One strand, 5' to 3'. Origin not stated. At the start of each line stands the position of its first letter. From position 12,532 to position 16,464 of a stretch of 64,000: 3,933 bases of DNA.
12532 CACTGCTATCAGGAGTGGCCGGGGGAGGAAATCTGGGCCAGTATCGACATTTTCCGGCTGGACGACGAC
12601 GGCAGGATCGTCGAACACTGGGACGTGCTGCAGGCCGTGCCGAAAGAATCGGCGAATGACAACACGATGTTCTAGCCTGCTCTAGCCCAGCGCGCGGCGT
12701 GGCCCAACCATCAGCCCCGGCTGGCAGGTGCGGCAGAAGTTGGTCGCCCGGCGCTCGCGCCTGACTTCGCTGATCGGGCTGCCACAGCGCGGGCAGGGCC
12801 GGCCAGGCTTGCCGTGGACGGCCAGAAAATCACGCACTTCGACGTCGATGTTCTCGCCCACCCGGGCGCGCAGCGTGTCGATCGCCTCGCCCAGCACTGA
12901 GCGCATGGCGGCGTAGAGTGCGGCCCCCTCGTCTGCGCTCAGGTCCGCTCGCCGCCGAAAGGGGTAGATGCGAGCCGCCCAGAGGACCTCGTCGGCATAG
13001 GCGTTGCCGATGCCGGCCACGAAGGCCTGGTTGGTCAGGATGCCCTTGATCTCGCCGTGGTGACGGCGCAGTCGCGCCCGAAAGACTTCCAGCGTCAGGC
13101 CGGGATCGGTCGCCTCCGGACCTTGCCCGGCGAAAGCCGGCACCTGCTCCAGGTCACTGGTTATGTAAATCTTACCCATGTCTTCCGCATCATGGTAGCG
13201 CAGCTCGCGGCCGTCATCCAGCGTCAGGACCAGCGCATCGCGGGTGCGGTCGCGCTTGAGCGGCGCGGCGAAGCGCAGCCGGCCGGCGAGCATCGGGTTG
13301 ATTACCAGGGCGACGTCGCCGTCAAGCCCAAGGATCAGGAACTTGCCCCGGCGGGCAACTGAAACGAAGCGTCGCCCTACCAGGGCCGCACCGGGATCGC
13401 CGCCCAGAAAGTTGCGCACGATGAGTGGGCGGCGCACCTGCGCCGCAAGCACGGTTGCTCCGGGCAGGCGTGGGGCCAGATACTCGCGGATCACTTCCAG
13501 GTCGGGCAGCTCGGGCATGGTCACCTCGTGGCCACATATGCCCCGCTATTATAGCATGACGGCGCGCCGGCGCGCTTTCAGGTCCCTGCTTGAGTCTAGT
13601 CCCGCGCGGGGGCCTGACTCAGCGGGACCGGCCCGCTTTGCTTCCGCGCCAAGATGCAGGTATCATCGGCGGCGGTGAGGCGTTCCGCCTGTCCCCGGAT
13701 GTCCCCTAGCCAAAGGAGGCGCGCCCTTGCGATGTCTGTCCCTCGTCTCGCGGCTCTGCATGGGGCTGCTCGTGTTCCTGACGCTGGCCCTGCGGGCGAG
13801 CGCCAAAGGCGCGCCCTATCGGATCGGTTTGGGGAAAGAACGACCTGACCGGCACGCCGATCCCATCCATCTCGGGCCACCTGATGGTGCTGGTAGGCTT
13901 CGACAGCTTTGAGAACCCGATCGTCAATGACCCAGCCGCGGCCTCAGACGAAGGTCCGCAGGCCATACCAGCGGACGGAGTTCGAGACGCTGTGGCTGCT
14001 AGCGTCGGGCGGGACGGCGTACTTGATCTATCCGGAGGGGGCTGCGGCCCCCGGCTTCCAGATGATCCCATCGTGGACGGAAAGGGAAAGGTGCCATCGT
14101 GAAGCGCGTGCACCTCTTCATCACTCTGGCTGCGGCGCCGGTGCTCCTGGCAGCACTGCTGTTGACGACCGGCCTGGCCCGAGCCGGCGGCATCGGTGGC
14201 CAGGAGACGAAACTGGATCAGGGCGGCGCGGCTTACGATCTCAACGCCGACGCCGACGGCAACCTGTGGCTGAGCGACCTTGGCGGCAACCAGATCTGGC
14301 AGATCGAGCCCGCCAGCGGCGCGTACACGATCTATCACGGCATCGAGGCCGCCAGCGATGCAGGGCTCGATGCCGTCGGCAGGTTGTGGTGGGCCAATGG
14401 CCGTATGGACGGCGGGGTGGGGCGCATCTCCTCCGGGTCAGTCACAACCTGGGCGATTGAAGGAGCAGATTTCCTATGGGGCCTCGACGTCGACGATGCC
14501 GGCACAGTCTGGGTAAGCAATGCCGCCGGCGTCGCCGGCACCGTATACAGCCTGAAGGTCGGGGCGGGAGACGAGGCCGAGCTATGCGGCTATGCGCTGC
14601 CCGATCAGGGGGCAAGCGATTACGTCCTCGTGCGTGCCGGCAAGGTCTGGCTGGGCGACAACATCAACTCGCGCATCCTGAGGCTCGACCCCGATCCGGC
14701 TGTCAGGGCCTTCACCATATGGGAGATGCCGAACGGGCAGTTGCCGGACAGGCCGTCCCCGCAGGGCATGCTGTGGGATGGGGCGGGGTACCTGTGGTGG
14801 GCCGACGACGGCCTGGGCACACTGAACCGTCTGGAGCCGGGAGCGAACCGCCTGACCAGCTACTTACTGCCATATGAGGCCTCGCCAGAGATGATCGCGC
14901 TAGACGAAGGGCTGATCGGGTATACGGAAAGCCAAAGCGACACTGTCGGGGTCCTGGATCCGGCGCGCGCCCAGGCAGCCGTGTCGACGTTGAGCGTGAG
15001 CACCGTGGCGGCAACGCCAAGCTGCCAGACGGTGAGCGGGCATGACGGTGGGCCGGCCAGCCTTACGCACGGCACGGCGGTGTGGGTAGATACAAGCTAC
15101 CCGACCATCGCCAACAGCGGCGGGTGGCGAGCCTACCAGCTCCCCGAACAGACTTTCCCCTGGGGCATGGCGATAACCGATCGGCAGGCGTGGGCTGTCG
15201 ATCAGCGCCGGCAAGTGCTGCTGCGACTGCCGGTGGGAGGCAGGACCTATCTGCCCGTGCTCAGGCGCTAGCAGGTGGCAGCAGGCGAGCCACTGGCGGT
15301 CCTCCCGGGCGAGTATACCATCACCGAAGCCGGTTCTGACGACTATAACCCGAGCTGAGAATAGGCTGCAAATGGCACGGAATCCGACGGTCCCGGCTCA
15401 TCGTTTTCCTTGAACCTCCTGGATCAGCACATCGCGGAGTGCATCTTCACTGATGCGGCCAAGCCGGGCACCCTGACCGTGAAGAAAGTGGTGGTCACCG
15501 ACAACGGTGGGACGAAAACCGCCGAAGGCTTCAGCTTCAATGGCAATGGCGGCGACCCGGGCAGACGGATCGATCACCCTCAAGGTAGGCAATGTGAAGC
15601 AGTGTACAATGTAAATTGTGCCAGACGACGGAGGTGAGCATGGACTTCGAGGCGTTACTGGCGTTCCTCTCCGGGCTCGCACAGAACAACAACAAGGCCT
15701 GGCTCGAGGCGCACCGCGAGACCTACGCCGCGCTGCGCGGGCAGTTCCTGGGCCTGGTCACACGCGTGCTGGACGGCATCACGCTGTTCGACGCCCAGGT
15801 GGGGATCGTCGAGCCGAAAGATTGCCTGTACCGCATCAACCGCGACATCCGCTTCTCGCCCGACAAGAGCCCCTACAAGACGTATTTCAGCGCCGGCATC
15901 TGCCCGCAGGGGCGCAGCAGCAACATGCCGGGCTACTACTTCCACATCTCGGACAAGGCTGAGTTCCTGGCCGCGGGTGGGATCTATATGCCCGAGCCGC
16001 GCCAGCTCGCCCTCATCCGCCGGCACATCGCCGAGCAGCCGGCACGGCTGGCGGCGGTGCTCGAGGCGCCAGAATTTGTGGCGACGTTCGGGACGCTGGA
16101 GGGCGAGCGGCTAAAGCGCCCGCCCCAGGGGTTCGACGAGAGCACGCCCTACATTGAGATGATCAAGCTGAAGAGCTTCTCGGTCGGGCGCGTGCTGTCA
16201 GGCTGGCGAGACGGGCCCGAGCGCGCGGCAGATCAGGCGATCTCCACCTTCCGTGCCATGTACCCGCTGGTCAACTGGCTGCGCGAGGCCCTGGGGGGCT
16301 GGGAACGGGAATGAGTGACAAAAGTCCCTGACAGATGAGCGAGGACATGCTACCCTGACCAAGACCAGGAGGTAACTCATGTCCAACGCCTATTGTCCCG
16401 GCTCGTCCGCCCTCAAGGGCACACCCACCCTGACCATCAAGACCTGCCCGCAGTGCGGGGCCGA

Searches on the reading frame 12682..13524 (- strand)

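Call 3: search_protein_families(library=pfam, proteins=[window:12682-13524:-], max_evalue=0.1)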
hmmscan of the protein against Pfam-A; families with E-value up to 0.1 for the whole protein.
window:12682-13524:- (280 aa): 5 families
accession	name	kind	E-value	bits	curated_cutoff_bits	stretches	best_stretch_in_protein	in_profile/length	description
PF01149.29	Fapy_DNA_glyco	-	3.8e-22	79.5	25.5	1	3-118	1-116/117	Formamidopyrimidine-DNA glycosylase N-terminal domain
PF06831.19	H2TH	-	1.3e-18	67.2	34.7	1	135-216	2-83/93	Formamidopyrimidine-DNA glycosylase H2TH domain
PF06827.20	zf-FPG_IleRS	-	3.9e-05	23.8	21.3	1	243-269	3-29/30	Zinc finger found in FPG and IleRS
PF01258.23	zf-dskA_traR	-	0.0016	18.8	24.9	1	241-268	4-31/36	Prokaryotic dksA/traR C4-type zinc finger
PF08271.17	Zn_Ribbon_TF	-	0.033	14.2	29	1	244-274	3-30/43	TFIIB zinc-binding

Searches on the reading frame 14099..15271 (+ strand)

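Call 3: search_protein_families(library=pfam, proteins=[window:14099-15271:+], max_evalue=0.1)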
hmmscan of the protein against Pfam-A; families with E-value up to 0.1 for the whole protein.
window:14099-15271:+ (390 aa): 3 families
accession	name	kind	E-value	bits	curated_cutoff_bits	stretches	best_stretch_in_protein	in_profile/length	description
PF24684.1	Vgb_lyase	-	3.2e-12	46.3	50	1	41-308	11-268/290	Virginiamycin B lyase family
PF08450.18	SGL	-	0.0011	19.1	26.3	0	219-267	184-231/246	SMP-30/Gluconolactonase/LRE-like region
PF01436.27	NHL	-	0.0046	17.4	20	0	127-141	5-19/28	NHL repeat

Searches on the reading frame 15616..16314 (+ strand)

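Call 3: search_protein_families(library=pfam, proteins=[window:15616-16314:+], max_evalue=0.1)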
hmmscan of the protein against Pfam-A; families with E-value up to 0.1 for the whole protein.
window:15616-16314:+ (232 aa): 2 families
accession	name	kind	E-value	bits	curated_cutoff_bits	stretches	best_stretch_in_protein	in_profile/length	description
PF09365.15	DUF2461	-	4.1e-62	210.2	22.8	1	14-221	2-208/208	Conserved hypothetical protein (DUF2461)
PF12811.12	BaxI_1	-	0.096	12.7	26.2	0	12-54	59-101/233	Bax inhibitor 1 like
